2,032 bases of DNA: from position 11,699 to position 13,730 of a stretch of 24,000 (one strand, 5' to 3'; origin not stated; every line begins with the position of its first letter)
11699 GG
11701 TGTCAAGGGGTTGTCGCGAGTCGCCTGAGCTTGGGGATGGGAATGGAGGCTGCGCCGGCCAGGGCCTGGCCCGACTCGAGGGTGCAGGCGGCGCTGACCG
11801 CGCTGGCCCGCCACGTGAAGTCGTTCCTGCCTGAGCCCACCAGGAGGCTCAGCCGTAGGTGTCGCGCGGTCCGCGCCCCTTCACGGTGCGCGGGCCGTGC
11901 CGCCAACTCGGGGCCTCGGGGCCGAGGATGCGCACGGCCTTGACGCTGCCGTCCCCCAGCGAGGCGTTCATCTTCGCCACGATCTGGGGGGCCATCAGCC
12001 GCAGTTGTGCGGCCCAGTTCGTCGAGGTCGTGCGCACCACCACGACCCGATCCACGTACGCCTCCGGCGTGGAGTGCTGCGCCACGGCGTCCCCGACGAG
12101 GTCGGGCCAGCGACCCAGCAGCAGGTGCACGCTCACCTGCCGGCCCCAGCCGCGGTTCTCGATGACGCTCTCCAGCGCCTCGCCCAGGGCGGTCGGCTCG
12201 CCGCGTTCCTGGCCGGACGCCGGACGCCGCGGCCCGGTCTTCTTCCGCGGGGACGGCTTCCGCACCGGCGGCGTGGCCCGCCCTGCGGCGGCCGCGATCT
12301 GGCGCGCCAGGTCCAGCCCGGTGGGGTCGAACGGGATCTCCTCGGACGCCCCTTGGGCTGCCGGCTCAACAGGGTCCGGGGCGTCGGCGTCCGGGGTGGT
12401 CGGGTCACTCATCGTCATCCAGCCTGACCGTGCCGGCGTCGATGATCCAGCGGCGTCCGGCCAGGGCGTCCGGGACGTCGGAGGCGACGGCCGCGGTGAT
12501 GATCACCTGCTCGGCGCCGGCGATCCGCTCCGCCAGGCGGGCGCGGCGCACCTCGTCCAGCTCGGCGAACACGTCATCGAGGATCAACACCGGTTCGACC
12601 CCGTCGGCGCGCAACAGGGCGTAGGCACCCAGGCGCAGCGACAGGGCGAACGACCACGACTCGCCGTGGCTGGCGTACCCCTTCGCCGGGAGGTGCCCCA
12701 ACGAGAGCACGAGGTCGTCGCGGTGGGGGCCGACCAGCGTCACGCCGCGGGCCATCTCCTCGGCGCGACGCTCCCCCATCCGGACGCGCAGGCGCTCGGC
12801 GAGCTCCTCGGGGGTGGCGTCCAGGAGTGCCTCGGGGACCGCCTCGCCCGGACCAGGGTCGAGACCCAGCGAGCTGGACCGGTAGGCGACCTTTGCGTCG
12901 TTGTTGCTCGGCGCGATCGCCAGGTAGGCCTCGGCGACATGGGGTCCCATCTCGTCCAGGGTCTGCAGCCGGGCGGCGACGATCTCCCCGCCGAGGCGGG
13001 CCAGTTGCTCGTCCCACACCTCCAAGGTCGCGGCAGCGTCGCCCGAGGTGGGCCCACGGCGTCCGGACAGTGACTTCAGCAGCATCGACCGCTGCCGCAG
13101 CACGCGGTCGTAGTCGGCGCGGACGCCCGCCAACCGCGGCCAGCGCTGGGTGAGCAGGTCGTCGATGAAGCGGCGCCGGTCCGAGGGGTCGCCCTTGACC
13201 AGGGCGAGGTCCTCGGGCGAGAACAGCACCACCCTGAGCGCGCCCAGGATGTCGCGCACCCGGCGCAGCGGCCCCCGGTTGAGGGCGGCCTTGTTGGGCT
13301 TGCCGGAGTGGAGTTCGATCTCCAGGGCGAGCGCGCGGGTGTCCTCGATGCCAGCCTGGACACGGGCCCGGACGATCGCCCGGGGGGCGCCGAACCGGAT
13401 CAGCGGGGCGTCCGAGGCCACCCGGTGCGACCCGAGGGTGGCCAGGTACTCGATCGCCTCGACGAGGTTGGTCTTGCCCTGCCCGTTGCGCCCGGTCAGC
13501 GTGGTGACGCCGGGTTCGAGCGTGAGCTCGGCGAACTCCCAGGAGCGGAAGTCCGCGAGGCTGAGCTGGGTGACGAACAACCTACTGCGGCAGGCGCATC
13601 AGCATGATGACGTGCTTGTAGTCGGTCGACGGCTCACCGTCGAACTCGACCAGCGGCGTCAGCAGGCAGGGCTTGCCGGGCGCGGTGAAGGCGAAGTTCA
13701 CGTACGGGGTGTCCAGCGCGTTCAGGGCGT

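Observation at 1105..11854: A ~10.7 kb accessory block splits the conserved dnaA-dnaN-recF-dciA | gyrB origin synteny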

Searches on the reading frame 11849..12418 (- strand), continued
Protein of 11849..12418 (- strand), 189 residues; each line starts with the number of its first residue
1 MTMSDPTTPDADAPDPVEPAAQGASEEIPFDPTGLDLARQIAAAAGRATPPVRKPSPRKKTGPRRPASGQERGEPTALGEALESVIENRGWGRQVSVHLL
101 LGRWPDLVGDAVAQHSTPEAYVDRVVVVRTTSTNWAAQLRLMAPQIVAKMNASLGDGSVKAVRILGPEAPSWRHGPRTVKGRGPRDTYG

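Call 67: search_solved_structures(query=L089:5144-6316:-, max_evalue=1e-30)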
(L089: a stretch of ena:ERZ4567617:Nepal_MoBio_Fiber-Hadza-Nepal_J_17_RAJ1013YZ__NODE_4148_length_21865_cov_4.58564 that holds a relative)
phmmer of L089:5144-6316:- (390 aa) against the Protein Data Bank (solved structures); distinct sequences matched with E-value up to 1e-30: 142 (the best 60 are shown).
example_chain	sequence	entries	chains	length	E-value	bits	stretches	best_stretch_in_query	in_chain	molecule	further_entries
9g9q_A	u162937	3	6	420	4.8e-77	263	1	8-384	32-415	Cytochrome P450 CYP199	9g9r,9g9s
2fr7_A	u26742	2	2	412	8.6e-68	232.5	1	9-384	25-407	putative cytochrome P450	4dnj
7tnf_A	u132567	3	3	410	8.1e-67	229.3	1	3-384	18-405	Cytochrome P450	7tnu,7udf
8g35_A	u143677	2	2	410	8.1e-67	229.3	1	3-384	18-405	Cytochrome P450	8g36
4dnz_A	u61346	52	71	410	1.5e-66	228.4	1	3-384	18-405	Cytochrome P450 | CYP199A4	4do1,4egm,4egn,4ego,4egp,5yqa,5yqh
9dxw_A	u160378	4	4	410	2.1e-66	228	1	3-384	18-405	Cytochrome P450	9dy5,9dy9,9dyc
5kdb_A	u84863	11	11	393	2.2e-66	227.9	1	6-384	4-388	Cytochrome P450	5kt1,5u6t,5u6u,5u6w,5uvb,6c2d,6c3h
7n60_A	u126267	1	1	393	2.2e-66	227.9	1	6-384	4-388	Cytochrome P450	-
8hgc_A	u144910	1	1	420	2.3e-66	227.9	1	3-384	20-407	Cytochrome P450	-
8ws4_A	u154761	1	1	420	2.3e-66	227.9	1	3-384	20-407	Cytochrome P450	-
8hgb_A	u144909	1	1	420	4.3e-66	226.9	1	3-384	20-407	Cytochrome P450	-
8gly_A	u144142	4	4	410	1e-65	225.7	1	3-384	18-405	Cytochrome P450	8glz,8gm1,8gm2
7reh_A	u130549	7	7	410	1e-65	225.7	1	3-384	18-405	Cytochrome P450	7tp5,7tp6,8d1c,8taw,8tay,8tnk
5kdy_A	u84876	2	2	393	1.1e-65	225.6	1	6-384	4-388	Cytochrome P450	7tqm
5kdz_A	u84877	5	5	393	1.1e-65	225.6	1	6-384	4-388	Cytochrome P450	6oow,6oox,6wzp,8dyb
8vf0_A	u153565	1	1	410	7.1e-65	222.9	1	3-384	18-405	Cytochrome P450 enzyme (CYP199A4)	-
9dwr_A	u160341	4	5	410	9.9e-65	222.5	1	3-384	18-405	Cytochrome P450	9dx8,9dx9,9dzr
8vf3_A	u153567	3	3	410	1.7e-63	218.4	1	3-384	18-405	Cytochrome P450 enzyme (CYP199A4) | Cytochrome P450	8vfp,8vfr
6gmf_A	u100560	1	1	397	7.4e-46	160.3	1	9-358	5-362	Putative cytochrome P450 hydroxylase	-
22yx_A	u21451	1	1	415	4.3e-44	154.5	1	12-384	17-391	Cytochrome P450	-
7wex_A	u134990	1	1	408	5.5e-43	150.9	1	15-374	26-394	Cytochrome P450 hydroxylase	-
5hdi_A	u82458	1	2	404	1.2e-41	146.5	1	3-368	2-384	Cytochrome P450 144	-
8yhn_A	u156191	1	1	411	1.2e-41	146.4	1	10-384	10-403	Cytochrome P450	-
6gk5_A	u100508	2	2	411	1.3e-41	146.3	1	10-361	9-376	Cytochrome P450 CYP267B1 protein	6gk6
4rm4_A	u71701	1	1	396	3.9e-41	144.8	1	19-370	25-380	Cytochrome P450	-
5vws_A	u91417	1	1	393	7.1e-41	144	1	39-356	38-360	Cytochrome P450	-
8w6z_A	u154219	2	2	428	1.2e-40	143.2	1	11-384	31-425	Cytochrome P450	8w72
2bvj_A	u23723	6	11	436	2.5e-40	142.2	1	13-360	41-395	CYTOCHROME P450 MONOOXYGENASE | CYTOCHROME P450 HYDROXYLASE PIKC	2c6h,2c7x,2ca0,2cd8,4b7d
2vz7_A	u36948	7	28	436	3.1e-40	141.9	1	13-360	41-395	CYTOCHROME P450 MONOOXYGENASE | CYTOCHROME P450 HYDROXYLASE PIKC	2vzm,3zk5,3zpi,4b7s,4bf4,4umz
2whw_A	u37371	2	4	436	3.1e-40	141.9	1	13-360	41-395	CYTOCHROME P450 MONOOXYGENASE | CYTOCHROME P450 HYDROXYLASE PIKC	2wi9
7y9o_A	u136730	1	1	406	5.2e-40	141.1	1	18-375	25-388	Cytochrome P450 monooxygenase YjiB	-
8gue_A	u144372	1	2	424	1.9e-39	139.2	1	13-360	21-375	Cytochrome P450 monooxygenase PikC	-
7xbm_A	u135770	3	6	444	2.3e-39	139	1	13-360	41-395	Cytochrome P450 monooxygenase PikC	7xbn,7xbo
7y97_A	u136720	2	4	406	2.6e-39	138.8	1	18-373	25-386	Cytochrome P450 monooxygenase YjiB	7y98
9cjg_A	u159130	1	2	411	3e-39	138.6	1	10-358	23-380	Cytochrome P450-G9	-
5cje_A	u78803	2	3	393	3.6e-39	138.3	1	17-359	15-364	Cytochrome P450 hydroxylase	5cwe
8jnp_A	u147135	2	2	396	6.1e-39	137.6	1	22-366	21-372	Cytochrome P450 CftA | Cytochrome P450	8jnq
4e2p_A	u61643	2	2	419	8.4e-39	137.1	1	44-358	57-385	Cytochrome P450 107B1 (P450CVIIB1)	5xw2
1egy_A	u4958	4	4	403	1.4e-38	136.4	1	9-360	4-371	CYTOCHROME P450ERYF | CYTOCHROME P450 107A1 | CYTOCHROME P450 ERYF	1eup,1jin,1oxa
1jip_A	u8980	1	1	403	2.7e-38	135.4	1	9-359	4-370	CYTOCHROME P450 107A1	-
1jio_A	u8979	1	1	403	3.9e-38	134.9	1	9-359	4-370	CYTOCHROME P450 107A1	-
7ayx_A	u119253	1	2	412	8.3e-38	133.9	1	32-362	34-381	Cytochrome P450 113A1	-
8ckn_A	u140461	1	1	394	2.9e-37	132.1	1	18-362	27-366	P450 heme-thiolate protein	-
8amo_A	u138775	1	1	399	3e-37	132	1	18-362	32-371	Putative cytochrome P450 143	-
6ldl_A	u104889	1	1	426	3.1e-37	132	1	7-368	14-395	Cytochrome P450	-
6gii_A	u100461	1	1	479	4.7e-37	131.4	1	7-368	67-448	Cytochrome P450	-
3ejb_B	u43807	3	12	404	5.2e-37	131.2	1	13-384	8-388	Biotin biosynthesis cytochrome P450-like enzyme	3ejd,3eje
8amq_A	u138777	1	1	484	5.3e-37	131.2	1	18-362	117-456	Probable ferredoxin,Putative cytochrome P450 143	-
4mm0_A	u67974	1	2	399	8.4e-37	130.5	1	25-359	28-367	P450-like monooxygenase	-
7smz_A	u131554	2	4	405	1e-36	130.3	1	39-383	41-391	Cytochrome P450 142A3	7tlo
8jnc_A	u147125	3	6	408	1.1e-36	130.2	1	26-367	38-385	Cytochrome P450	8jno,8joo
8jua_A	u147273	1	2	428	1.3e-36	130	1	25-367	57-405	Cytochrome P450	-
5l90_A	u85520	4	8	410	1.4e-36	129.8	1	15-357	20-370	Cytochrome P450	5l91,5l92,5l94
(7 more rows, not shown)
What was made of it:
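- The P450 belongs to the CYP199 family (call 67).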

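Call 68: search_protein_families(library=ncbifam, proteins=[L089:5144-6316:-, L089:6396-7343:-, L089:7656-8798:+], max_evalue=1e-10)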
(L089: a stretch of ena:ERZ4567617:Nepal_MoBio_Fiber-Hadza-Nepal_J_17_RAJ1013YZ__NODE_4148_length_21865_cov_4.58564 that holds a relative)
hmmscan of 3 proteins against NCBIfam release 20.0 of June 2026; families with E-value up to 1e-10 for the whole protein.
L089:5144-6316:- (390 aa): 6 families
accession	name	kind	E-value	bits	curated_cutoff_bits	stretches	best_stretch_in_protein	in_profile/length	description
NF041177.1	Cyp119_Thmprot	equivalog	2.2e-41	141.8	680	1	40-382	19-362/368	cytochrome P450 Cyp119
TIGR04538.1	P450_cycloAA_1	subfamily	2.8e-39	135.1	500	2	232-368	231-374/395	cytochrome P450, cyclodipeptide synthase-associated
TIGR04515.1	P450_rel_GT_act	subfamily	4.1e-34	118.6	343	1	19-364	32-363/386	P450-derived glycosyltransferase activator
NF041802.1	P450_SolI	exception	3.6e-31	108.1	850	1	80-385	110-421/424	solanimycin biosynthesis cytochrome P450 SolI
TIGR04458.1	CYP450_TxtE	equivalog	4.1e-30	104.7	500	1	14-365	7-380/403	4-nitrotryptophan synthase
NF045816.1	PentlenlactSyn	equivalog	6.9e-28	97.4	700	1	32-365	29-371/396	pentalenolactone synthase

L089:6396-7343:- (315 aa): 4 families
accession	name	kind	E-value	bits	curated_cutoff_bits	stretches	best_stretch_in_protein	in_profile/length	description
NF007063.1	PRK09508.1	equivalog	1.6e-23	83.5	262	1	13-146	11-144/307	transcriptional regulator LeuO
NF050187.1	TransRegBsrAPseudo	equivalog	1.4e-22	80.2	480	1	14-298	5-294/298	LysR family transcriptional regulator BsrA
NF045905.1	TransRegLelALeg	equivalog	1.8e-17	63.6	500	1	16-137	6-127/305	LysR family transcriptional regulator LelA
NF007581.0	PRK10216.1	equivalog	1.2e-13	50.8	314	1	14-173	5-160/319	HTH-type transcriptional regulator YidZ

L089:7656-8798:+ (380 aa): 9 families
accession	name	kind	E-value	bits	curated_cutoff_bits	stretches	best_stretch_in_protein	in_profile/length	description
NF042949.2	3PPDioc_HcaD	equivalog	4.2e-55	187.1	450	1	2-330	2-333/386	3-phenylpropionate/cinnamic acid dioxygenase ferredoxin--NAD(+) reductase subunit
NF007286.0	PRK09754.1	equivalog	3.9e-43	147.7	447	1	3-349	5-351/400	phenylpropionate dioxygenase ferredoxin reductase subunit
NF041682.1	ant_diox_AndAa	equivalog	1.2e-39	136.2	650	1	2-378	4-385/406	anthranilate 1,2-dioxygenase system ferredoxin--NAD(+) reductase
NF045765.1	PhenlGlyoxDHPadH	equivalog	4.7e-20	71.8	475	1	5-272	6-277/416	NADH-dependent phenylglyoxylate dehydrogenase subunit epsilon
TIGR02374.1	nitri_red_nirB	equivalog_domain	2e-17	62.9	578.35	1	4-274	1-280/794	nitrite reductase large subunit NirB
NF003437.0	PRK04965.1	equivalog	1.7e-14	53.7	392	1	2-251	3-260/378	NADH:flavorubredoxin reductase NorW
TIGR03385.1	CoA_CoA_reduc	equivalog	3.2e-12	45.9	578.8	0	94-271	103-282/439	CoA-disulfide reductase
NF005884.0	PRK07846.1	equivalog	3.3e-12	45.8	501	1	82-272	118-304/454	mycothione reductase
NF041087.1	bile_acid_BaiCD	equivalog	6.8e-12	44.3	825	1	2-232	381-601/642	bile acid Fe-S flavoenzyme BaiCD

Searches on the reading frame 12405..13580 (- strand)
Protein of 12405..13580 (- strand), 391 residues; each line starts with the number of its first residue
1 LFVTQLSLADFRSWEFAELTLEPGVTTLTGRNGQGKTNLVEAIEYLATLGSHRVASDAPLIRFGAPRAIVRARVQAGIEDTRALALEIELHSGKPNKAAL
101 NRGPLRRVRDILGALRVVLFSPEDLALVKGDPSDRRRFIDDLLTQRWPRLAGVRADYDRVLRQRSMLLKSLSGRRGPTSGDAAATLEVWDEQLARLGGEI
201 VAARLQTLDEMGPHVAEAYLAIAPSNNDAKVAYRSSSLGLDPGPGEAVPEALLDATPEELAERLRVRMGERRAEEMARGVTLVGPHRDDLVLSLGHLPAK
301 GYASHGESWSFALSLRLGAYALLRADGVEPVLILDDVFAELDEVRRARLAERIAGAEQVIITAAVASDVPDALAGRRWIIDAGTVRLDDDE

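Call 7: search_protein_families(library=pfam, proteins=[window:12405-13580:-], max_evalue=0.001)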
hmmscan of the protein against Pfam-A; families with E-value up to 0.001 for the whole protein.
window:12405-13580:- (391 aa): 4 families
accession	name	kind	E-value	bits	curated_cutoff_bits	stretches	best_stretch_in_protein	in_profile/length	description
PF02463.25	SMC_N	-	5.8e-18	65.6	40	1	3-364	2-197/220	RecF/RecN/SMC N terminal domain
PF13476.12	AAA_23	-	2e-08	35.5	27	1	5-48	1-44/201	AAA domain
PF13175.12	AAA_15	-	4.3e-06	27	32.1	1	1-48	1-48/374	AAA ATPase domain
PF13304.12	AAA_21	-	1.8e-05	25.4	27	0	25-52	1-26/304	AAA domain, putative AbiEii toxin, Type IV TA system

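Call 8: find_related_loci(query=window:12405-13580:-, collection=genome_contigs, flank=10000)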
Query window:12405-13580:- (391 aa) in genome_contigs; peptide patterns used: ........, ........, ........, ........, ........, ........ (x = any residue, [..] = any of these).
600 stretches matched a pattern (row limit reached: there are more); 577 encode a relative of the query (tblastn E <= 1e-3); the best 80 are kept; 80 distinct loci.
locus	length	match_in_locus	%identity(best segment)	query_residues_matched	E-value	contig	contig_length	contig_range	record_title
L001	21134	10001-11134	69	1-390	1e-167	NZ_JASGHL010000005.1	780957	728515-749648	MAG: Micropruina sp. isolate 5N177 JMF-2111-06-0005.ont.bin.177_4, whole genome shotgun sequence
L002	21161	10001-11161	69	1-385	2e-161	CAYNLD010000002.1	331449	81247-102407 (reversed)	MAG TPA_asm: uncultured Propionibacteriaceae bacterium isolate binchicken_co26_127 genome assembly, contig: NODE_10_leng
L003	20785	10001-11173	67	1-387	2e-160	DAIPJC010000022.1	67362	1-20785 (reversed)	MAG TPA_asm: Propionicimonas sp. isolate CTOTU7692 NODE_873_length_67362_cov_60.240257, whole genome shotgun sequence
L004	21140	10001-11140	68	1-391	9e-160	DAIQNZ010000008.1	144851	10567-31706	MAG TPA_asm: Propionicimonas sp. isolate CTOTU7641 NODE_236_length_144851_cov_39.971429, whole genome shotgun sequence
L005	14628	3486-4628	63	1-390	7e-156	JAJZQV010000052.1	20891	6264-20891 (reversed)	MAG: Actinomycetes bacterium isolate SKS1.bin60 NODE_4505_length_20891_cov_2.809526, whole genome shotgun sequence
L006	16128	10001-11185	67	1-385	8e-154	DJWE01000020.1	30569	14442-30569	MAG TPA_asm: Propionibacteriaceae bacterium UBA6238 UBA6238_contig_16980, whole genome shotgun sequence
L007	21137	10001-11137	63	1-389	9e-153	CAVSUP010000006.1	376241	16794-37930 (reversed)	MAG: uncultured Actinomycetota bacterium isolate MFD02581.bin.1.212 genome assembly, contig: contig_55779, whole genome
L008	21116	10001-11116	65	1-383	6e-152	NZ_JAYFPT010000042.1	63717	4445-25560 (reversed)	MAG: Propionicimonas sp. isolate CA_134 c_CA_000000022369, whole genome shotgun sequence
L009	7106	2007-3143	63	1-389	1e-150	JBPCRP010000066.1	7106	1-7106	MAG: Propionibacteriaceae bacterium isolate TH_ant_mag_237 k127_4821629, whole genome shotgun sequence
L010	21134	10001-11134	62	1-388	9e-149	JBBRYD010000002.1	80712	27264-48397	MAG: Propionibacteriales bacterium isolate La5_metabat2.014 La5_metabat2.014_K_2558560_L_80712_cov_11.0000, whole genome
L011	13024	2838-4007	62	1-388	8e-149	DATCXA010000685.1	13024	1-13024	MAG TPA_asm: Propionibacteriaceae bacterium isolate SMAG_U7426 k141_328716, whole genome shotgun sequence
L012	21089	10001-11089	69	1-375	2e-148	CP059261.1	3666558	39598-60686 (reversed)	MAG: Micropruina sp. isolate SSC1 chromosome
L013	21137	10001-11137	62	1-389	3e-148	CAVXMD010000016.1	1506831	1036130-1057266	MAG: uncultured Actinomycetota bacterium isolate MFD02581.bin.1.85 genome assembly, contig: contig_9616, whole genome sh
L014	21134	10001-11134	64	1-389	1e-145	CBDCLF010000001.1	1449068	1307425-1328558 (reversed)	MAG: Friedmanniella sp. isolate 03a6db1f-639c-4e0d-b3a5-427905838d58 genome assembly, contig: contig_1, whole genome sho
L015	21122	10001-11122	63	1-373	2e-142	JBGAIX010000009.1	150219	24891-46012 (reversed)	MAG: Propionibacteriaceae bacterium isolate MAG_MBR_H10.105 MBRH10-105_opera_contig_444, whole genome shotgun sequence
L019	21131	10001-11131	58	1-386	4e-134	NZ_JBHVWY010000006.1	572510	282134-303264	Kribbella sp. NPDC058245 NPDC058245_328_F3.ctg-0006, whole genome shotgun sequence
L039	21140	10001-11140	57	1-388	2e-130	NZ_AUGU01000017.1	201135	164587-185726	Nocardioides insulae DSM 17944 G515DRAFT_scaffold00007.7_C, whole genome shotgun sequence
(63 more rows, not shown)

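Call 54: search_protein_families(library=pfam, proteins=[L001:11688-13121:+, L001:13672-14202:+, L007:14245-14862:-, L019:12338-13657:+, L019:14216-14815:-, L019:14818-15462:-, L002:11757-12755:+, L002:12797-14524:+, L039:11852-12901:+], max_evalue=0.01)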
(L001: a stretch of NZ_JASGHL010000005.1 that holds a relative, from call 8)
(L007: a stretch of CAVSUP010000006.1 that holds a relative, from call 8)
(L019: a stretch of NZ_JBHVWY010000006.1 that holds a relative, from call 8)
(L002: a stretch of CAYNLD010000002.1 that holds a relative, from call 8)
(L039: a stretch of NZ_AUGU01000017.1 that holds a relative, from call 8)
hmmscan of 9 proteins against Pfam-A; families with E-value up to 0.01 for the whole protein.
L001:11688-13121:+ (477 aa): 0 families

L001:13672-14202:+ (176 aa): 0 families

L007:14245-14862:- (205 aa): 0 families

L019:12338-13657:+ (439 aa): 0 families

L019:14216-14815:- (199 aa): 0 families

L019:14818-15462:- (214 aa): 0 families

L002:11757-12755:+ (332 aa): 1 family
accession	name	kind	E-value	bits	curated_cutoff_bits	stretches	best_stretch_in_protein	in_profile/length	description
PF13419.12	HAD_2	-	0.0012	19.4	23.8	1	188-279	77-174/178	Haloacid dehalogenase-like hydrolase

L002:12797-14524:+ (575 aa): 1 family
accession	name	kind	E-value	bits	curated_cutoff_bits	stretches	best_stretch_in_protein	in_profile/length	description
PF00933.27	Glyco_hydro_3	-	5e-47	161.3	27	1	31-355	2-312/316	Glycosyl hydrolase family 3 N terminal domain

L039:11852-12901:+ (349 aa): 1 family
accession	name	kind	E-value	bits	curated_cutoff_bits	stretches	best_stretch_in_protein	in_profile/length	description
PF03595.22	SLAC1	-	1.1e-38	133.7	27.9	1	16-336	2-331/331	Voltage-dependent anion channel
